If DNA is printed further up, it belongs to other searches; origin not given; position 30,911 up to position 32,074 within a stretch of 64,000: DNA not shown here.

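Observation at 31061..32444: Rab-like GTPase with altered catalytic motifs and no lipid anchor, operon-coupled to an unknown polytopic membrane protein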

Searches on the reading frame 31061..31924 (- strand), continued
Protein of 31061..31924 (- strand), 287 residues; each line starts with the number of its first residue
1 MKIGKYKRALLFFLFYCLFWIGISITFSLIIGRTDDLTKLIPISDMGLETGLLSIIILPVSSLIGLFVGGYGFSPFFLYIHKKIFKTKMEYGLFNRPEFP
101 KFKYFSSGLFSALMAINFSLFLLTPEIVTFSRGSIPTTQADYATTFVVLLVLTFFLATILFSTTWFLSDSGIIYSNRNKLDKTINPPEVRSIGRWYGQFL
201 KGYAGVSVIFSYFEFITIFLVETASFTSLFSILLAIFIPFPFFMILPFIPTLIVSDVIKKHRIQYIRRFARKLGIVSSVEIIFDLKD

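Call 29: fold_search(model_id=the predicted structure, library=pdb)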
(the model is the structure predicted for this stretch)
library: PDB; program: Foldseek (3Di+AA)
matches with E <= 10: 30; with E <= 0.001: 0
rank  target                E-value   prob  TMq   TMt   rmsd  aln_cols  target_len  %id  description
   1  7xpz                  3.2e+00  0.08  0.19  0.15  14.2       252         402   16  Structure of Apo-hSLC19A1 (released 2022-10-05)
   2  9pfb                  3.5e+00  0.08  0.19  0.12  14.8       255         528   14  Human OCTN2 bound to ipratropium in an inward-facing conformation (released 2025-12-03)
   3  8xq5_A                4.0e+00  0.02  0.14  0.05  24.5       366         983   10  Structure of the sea urchin spSLC9C1 in state-3 w/o cAMP dimer (released 2025-01-15)
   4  4ja4_C                5.3e+00  0.04  0.20  0.16  14.1       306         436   14  Inward open conformation of the xylose transporter XylE from E. coli (released 2013-05-01)
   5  6t1z                  5.6e+00  0.06  0.21  0.17  13.3       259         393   11  LmrP from L. lactis, in an outward-open conformation, bound to Hoechst 33342 (released 2020-07-29)
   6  7zh6                  5.6e+00  0.06  0.21  0.14  13.1       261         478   13  Structure of human OCT3 in complex with inhibitor Corticosterone (released 2022-11-09)
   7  4ja4_B                5.8e+00  0.03  0.19  0.15  14.5       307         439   13  Inward open conformation of the xylose transporter XylE from E. coli (released 2013-05-01)
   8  8g92                  6.1e+00  0.05  0.22  0.17  14.9       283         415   12  Structure of inhibitor 16d-bound SPNS2 (released 2023-05-24)
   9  9b1f                  6.4e+00  0.04  0.17  0.11  14.0       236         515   14  Human urate transporter 1 URAT1 in apo state (released 2024-09-18)
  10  9mau                  7.0e+00  0.05  0.19  0.13  14.2       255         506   12  Cryo-EM structure of human OAT1 in the apo state (released 2025-06-18)
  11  7ld4_R                7.0e+00  0.02  0.20  0.20  17.4       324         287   13  Cryo-EM structure of the human adenosine A1 receptor-Gi2-protein complex bound to its endogenous agonist (released 2021-09-08)
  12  5lq3_C                7.0e+00  0.02  0.14  0.06  21.1       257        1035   15  Structures and transport dynamics of the Campylobacter jejuni multidrug efflux pump CmeB (released 2017-08-09)
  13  5y78_A                7.0e+00  0.01  0.15  0.14  17.7       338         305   11  Crystal structure of the triose-phosphate/phosphate translocator in complex with inorganic phosphate (released 2017-10-04)
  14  9bs9                  7.3e+00  0.06  0.31  0.33  13.7       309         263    9  Local refinement of DRD2 bound to LSD in complex with a mini-GoA and scFv16 obtained by cryo-electron microscopy (cryoEM (released 2025-09-17)
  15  8g04_A                7.3e+00  0.03  0.14  0.21  17.8       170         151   10  Structure of signaling thrombopoietin-MPL receptor complex (released 2023-08-30)
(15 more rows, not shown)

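Call 44: search_protein_families(library=pfam, proteins=[L061:8177-8917:+, L033:1624-2382:+, L046:1157-1495:+, L050:3564-4130:+, L033:7450-8376:-, L059:12900-14627:+, L025:12945-13424:-, L018:7309-8142:-, L056:11241-12059:+, L050:3056-3433:-], max_evalue=0.01)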
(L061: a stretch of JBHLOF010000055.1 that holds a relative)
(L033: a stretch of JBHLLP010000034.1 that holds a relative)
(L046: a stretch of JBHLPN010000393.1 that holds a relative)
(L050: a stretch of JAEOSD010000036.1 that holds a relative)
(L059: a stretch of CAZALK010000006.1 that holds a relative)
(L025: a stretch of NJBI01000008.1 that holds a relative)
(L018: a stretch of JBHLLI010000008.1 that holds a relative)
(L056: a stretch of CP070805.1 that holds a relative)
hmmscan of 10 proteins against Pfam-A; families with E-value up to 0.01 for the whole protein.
L061:8177-8917:+ (246 aa): 1 family
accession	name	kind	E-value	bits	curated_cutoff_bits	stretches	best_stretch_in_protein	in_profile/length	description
PF00300.27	His_Phos_1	-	6.4e-06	26.4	21.7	1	38-99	2-65/194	Histidine phosphatase superfamily (branch 1)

L033:1624-2382:+ (252 aa): 0 families

L046:1157-1495:+ (112 aa): 2 families
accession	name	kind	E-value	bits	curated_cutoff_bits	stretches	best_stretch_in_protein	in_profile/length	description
PF13601.12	HTH_34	-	8.5e-30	103.2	27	1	28-105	2-79/80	Winged helix DNA-binding domain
PF01022.26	HTH_5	-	1.8e-05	25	22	1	26-71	2-46/47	Bacterial regulatory protein, arsR family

L050:3564-4130:+ (188 aa): 0 families

L033:7450-8376:- (308 aa): 2 families
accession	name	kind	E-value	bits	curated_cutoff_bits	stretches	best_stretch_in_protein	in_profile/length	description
PF00753.33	Lactamase_B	-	5.8e-19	69.2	22.7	1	77-232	5-161/196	Metallo-beta-lactamase superfamily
PF12706.13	Lactamase_B_2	-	0.0015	18.6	27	1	89-227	2-149/200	Beta-lactamase superfamily domain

L059:12900-14627:+ (575 aa): 2 families
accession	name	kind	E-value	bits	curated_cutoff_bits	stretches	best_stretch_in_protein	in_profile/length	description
PF00501.34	AMP-binding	-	1.5e-67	228.5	29.9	1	25-421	5-384/384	AMP-binding enzyme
PF13193.12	AMP-binding_C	-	4.1e-13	50.5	24.5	1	472-552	2-76/76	AMP-binding enzyme C-terminal domain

L025:12945-13424:- (159 aa): 0 families

L018:7309-8142:- (277 aa): 3 families
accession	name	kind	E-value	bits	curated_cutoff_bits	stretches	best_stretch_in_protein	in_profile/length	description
PF00378.25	ECH_1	-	1.7e-51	175.5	27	1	10-225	2-216/251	Enoyl-CoA hydratase/isomerase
PF16113.10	ECH_2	-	1.8e-34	120.2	27.2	1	16-204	3-193/335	Enoyl-CoA hydratase/isomerase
PF07743.18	HSCB_C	-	0.0027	18.5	22.1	0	31-94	32-74/74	HSCB C-terminal oligomerisation domain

L056:11241-12059:+ (272 aa): 14 families
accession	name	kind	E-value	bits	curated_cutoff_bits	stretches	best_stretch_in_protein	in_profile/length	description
PF00881.29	Nitroreductase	-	1.9e-24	87.2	23.5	1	92-252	5-167/167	Nitroreductase family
PF00037.32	Fer4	-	6e-08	32.6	21.1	1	43-58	8-23/24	4Fe-4S binding domain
PF12837.12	Fer4_6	-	2.1e-07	31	25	1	43-58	9-24/24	4Fe-4S binding domain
PF13237.11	Fer4_10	-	6.2e-07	29.7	25.5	2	5-54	3-53/53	4Fe-4S dicluster domain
PF14512.11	TM1586_NiRdase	-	7.3e-07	29.5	27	1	194-240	78-124/215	Putative TM nitroreductase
PF13187.11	Fer4_9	-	7.2e-06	26.4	27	1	10-58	1-52/52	4Fe-4S dicluster domain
PF12838.12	Fer4_7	-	4.1e-05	24.4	27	2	10-57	1-52/52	4Fe-4S dicluster domain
PF12800.12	Fer4_4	-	0.00012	22.6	24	1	43-55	4-16/17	4Fe-4S binding domain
PF13484.11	Fer4_16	-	0.00026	22.2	30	1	43-63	2-21/66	4Fe-4S double cluster binding domain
PF12797.12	Fer4_2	-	0.00031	21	24.5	0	6-21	5-20/22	4Fe-4S binding domain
PF13183.11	Fer4_8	-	0.00041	21.3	27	0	9-56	3-67/68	4Fe-4S dicluster domain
PF25160.1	LdpA_Fe-S-bd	-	0.0011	19.1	27.6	0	43-58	28-43/49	LdpA Fe-S cluster-binding domain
PF14697.11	Fer4_21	-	0.0012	19.3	35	1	6-58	3-57/59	4Fe-4S dicluster domain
PF13534.11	Fer4_17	-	0.0022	18.9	22.2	0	10-56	1-59/61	4Fe-4S dicluster domain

L050:3056-3433:- (125 aa): 2 families
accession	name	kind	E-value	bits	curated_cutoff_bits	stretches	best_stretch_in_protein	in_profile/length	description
PF00903.31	Glyoxalase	-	2e-08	35.1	20.6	1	6-115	1-119/121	Glyoxalase/Bleomycin resistance protein/Dioxygenase superfamily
PF22677.2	Ble-like_N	-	0.0086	16.3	24.5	0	6-34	1-29/41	Bleomycin resistance protein-like N-terminal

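Call 48: find_homologous_proteins(query=A2, max_evalue=0.001)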
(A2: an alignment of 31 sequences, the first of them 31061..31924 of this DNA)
Query A2 (31 sequences) (287 aa, profile of the alignment): 119 proteins with E <= 0.001 among 8000 candidates.
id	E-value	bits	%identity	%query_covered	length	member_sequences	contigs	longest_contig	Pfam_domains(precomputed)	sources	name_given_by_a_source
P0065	2.7e-109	383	43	100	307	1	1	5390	-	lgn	-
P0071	8.8e-103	362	37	89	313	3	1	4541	-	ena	-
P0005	1.4e-101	358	73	99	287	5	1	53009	-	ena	-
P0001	3.0e-101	356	93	100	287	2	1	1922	-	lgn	-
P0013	5.7e-101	356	54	100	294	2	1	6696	-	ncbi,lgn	-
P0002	1.6e-100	354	86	100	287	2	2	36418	-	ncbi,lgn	ncbi:MAG: hypothetical protein ACFFEO_03090 [Candidatus Thorarchaeota archaeon]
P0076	2.0e-100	354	32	99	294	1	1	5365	-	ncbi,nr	ncbi:MAG: hypothetical protein GF317_05185 [Candidatus Lokiarchaeota archaeon]|nr:hypothetical prote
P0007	4.9e-100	353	72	99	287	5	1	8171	-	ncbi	ncbi:MAG: hypothetical protein ACFE78_11165 [Candidatus Hodarchaeota archaeon]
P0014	7.2e-100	352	54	100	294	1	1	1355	-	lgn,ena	-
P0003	8.4e-100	352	84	100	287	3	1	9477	-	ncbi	ncbi:MAG: hypothetical protein ACFFGP_07615 [Promethearchaeota archaeon]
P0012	1.0e-99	351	54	100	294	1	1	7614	-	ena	-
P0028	1.5e-99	351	52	98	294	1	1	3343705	-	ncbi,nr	ncbi:MAG: hypothetical protein JSV62_00350 [Promethearchaeota archaeon]|nr:MAG: hypothetical protein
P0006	4.2e-99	349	73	99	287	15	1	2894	-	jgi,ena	-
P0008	4.4e-99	349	71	99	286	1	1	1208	-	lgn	-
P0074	5.3e-99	349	36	85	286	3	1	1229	-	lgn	-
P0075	4.0e-98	346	32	98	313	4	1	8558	-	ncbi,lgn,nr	ncbi:MAG: membrane protein of unknown function [Promethearchaeota archaeon]|nr:MAG: membrane protein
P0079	2.9e-66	242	33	85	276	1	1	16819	-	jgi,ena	-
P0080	3.2e-58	215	24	79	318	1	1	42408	-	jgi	jgi:hypothetical protein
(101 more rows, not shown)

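Call 52: search_protein_representatives(alignment_id=A1)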
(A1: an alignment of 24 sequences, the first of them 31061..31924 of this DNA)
Query: 24 sequences, 294 profile positions. Proteins with E-value up to 0.001 (for the whole library): 521; up to 1e-10: 326; up to 1e-30: 162. The best 150 are listed.
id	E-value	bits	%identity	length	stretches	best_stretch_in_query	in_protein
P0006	4.1e-113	393.7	-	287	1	1-291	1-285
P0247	2.3e-90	319.0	-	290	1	1-292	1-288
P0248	1.5e-89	316.4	-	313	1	4-292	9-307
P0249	1.2e-87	310.1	-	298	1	3-291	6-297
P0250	1.9e-83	296.3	-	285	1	8-292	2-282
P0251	1.5e-82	293.4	-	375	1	3-293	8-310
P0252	1.3e-81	290.3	-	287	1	1-286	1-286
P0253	1.4e-81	290.2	-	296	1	4-290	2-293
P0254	1.3e-80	287.0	-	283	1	1-283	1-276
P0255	3.5e-80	285.6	-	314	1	4-292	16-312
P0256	4.4e-79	282.0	-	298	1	1-290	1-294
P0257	5.2e-79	281.8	-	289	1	1-292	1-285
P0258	1.1e-77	277.4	-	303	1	1-291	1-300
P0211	2.7e-75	269.6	-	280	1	11-290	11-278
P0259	6.2e-75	268.4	-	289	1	1-288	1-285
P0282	7.1e-68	245.2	-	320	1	1-289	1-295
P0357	6.0e-47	176.5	-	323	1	3-284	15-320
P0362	1.9e-45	171.6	-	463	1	1-291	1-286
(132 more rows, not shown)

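Call 53: search_protein_families(library=pfam, proteins=[P0362, P0251, P0357, P0282, P0077], max_evalue=0.01)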
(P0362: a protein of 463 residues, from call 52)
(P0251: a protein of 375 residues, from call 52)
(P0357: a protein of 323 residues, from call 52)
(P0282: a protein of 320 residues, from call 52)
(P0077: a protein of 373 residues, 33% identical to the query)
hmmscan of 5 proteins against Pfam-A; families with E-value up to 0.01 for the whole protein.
P0362 (463 aa): 0 families

P0251 (375 aa): 0 families

P0357 (323 aa): 0 families

P0282 (320 aa): 0 families

P0077 (373 aa): 0 families

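Call 60: search_solved_structures(query=A2, max_evalue=1)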
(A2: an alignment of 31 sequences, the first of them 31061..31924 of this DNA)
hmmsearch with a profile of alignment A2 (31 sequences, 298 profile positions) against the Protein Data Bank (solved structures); distinct sequences matched with E-value up to 1: 0.

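Call 77: search_protein_families(library=pfam, proteins=[L078:8351-9865:+, L078:10990-11451:+, L078:11619-14414:+, L059:7494-9761:+, L069:8668-9696:+, L088:7642-8781:+, L085:1743-2822:+, L044:7737-8807:+, L053:3996-5135:+, L073:9170-9733:+], max_evalue=0.001)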
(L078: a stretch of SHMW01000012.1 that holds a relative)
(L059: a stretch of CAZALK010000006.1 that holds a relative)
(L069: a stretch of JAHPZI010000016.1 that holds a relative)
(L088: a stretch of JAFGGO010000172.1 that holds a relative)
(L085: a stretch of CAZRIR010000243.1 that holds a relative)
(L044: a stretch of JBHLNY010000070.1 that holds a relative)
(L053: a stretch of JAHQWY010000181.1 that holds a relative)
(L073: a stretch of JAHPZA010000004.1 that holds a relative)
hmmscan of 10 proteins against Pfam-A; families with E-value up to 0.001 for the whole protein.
L078:8351-9865:+ (504 aa): 2 families
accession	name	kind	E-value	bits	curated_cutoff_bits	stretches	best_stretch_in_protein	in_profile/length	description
PF01663.27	Phosphodiest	-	4.7e-27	95.9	23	1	10-256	1-241/342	Type I phosphodiesterase / nucleotide pyrophosphatase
PF00884.28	Sulfatase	-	4.3e-11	43.1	25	1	96-240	163-245/301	Sulfatase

L078:10990-11451:+ (153 aa): 0 families

L078:11619-14414:+ (931 aa): 4 families
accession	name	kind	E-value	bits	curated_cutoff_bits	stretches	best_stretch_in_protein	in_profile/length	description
PF01074.27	Glyco_hydro_38N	-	7.4e-38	130.9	25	1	6-268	1-257/270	Glycosyl hydrolases family 38 N-terminal domain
PF17677.7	Glyco_hydro38C2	-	6.5e-14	52.2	22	1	844-923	2-72/72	Glycosyl hydrolases family 38 C-terminal beta sandwich domain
PF07748.19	Glyco_hydro_38C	-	1.4e-13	52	25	1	508-727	2-199/206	Glycosyl hydrolases family 38 C-terminal domain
PF09261.16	Alpha-mann_mid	-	9.2e-10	38.9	31.1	1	289-385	3-94/96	Alpha mannosidase middle domain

L059:7494-9761:+ (755 aa): 2 families
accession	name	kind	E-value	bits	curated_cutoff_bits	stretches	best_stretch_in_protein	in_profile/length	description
PF00884.28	Sulfatase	-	3.4e-65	220.7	25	1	33-444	1-300/301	Sulfatase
PF16347.10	SGSH_C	-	1.2e-10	42.2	29.3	1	399-531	8-135/154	N-sulphoglucosamine sulphohydrolase, C-terminal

L069:8668-9696:+ (342 aa): 1 family
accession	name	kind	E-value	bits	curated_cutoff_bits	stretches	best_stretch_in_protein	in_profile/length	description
PF01869.26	BcrAD_BadFG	-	1.2e-46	159.9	31.5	1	21-275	1-269/271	BadF/BadG/BcrA/BcrD ATPase family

L088:7642-8781:+ (379 aa): 3 families
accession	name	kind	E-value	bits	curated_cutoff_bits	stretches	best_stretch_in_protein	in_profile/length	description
PF03060.21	NMO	-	8.7e-42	144.1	28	1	5-360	3-330/331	Nitronate monooxygenase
PF01070.24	FMN_dh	-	2.3e-07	30.6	24.9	1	156-247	215-306/350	FMN-dependent dehydrogenase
PF00478.31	IMPDH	-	6.3e-06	25.9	25.6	0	200-255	193-248/345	IMP dehydrogenase / GMP reductase domain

L085:1743-2822:+ (359 aa): 4 families
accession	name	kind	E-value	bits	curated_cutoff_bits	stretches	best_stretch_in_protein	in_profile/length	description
PF24034.1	DUF7343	-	4.5e-08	33.3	27.6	1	230-265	17-52/62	Domain of unknown function (DUF7343)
PF12802.13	MarR_2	-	5e-07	30.2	27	1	225-265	12-54/61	MarR family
PF01978.25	TrmB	-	1.8e-05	24.9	25.6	1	216-269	7-60/68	Sugar-specific transcriptional regulator TrmB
PF08221.17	HTH_9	-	0.00046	20.7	23.4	0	40-77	16-53/62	RNA polymerase III subunit RPC82 helix-turn-helix domain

L044:7737-8807:+ (356 aa): 0 families

L053:3996-5135:+ (379 aa): 7 families
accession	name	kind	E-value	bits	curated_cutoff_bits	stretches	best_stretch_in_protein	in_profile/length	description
PF04432.18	FrhB_FdhB_C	-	4e-12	46.7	23.3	1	93-223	2-136/150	Coenzyme F420 hydrogenase/dehydrogenase, beta subunit C terminus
PF13183.11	Fer4_8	-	4.9e-07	30.6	27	1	271-335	1-68/68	4Fe-4S dicluster domain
PF12797.12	Fer4_2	-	2.4e-06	27.6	24.5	1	313-332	2-21/22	4Fe-4S binding domain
PF13237.11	Fer4_10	-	2e-05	24.8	25.5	1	314-339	2-22/53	4Fe-4S dicluster domain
PF13534.11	Fer4_17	-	0.00064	20.7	22.2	1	274-335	1-60/61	4Fe-4S dicluster domain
PF12838.12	Fer4_7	-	0.0007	20.5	27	1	274-334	1-51/52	4Fe-4S dicluster domain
PF13187.11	Fer4_9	-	0.00071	20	27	0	274-334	1-50/52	4Fe-4S dicluster domain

L073:9170-9733:+ (187 aa): 3 families
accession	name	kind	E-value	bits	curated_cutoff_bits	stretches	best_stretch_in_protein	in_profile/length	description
PF03358.20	FMN_red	-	7.2e-25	87.8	24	1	1-123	1-114/152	NADPH-dependent FMN reductase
PF02525.22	Flavodoxin_2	-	4.6e-17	62.8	27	1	1-176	1-195/198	Flavodoxin-like fold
PF12724.12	Flavodoxin_5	-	3.7e-06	27.8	27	1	71-105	39-73/145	Flavodoxin domain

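Call 93: search_protein_families(library=pfam, proteins=[window:31061-31924:-, L039:6941-7588:+, L050:3564-4130:+], max_evalue=5)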
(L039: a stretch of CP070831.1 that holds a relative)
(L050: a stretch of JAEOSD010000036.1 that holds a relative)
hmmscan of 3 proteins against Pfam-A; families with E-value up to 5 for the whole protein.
window:31061-31924:- (287 aa): 0 families

L039:6941-7588:+ (215 aa): 0 families

L050:3564-4130:+ (188 aa): 2 families
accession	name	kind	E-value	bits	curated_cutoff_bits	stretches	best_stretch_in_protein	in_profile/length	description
PF16020.10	Deltameth_res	-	0.13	12.5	27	1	126-147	17-38/52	Deltamethrin resistance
PF23997.1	DUF7315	-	0.18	12.7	27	1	15-52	6-43/102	Domain of unknown function (DUF7315)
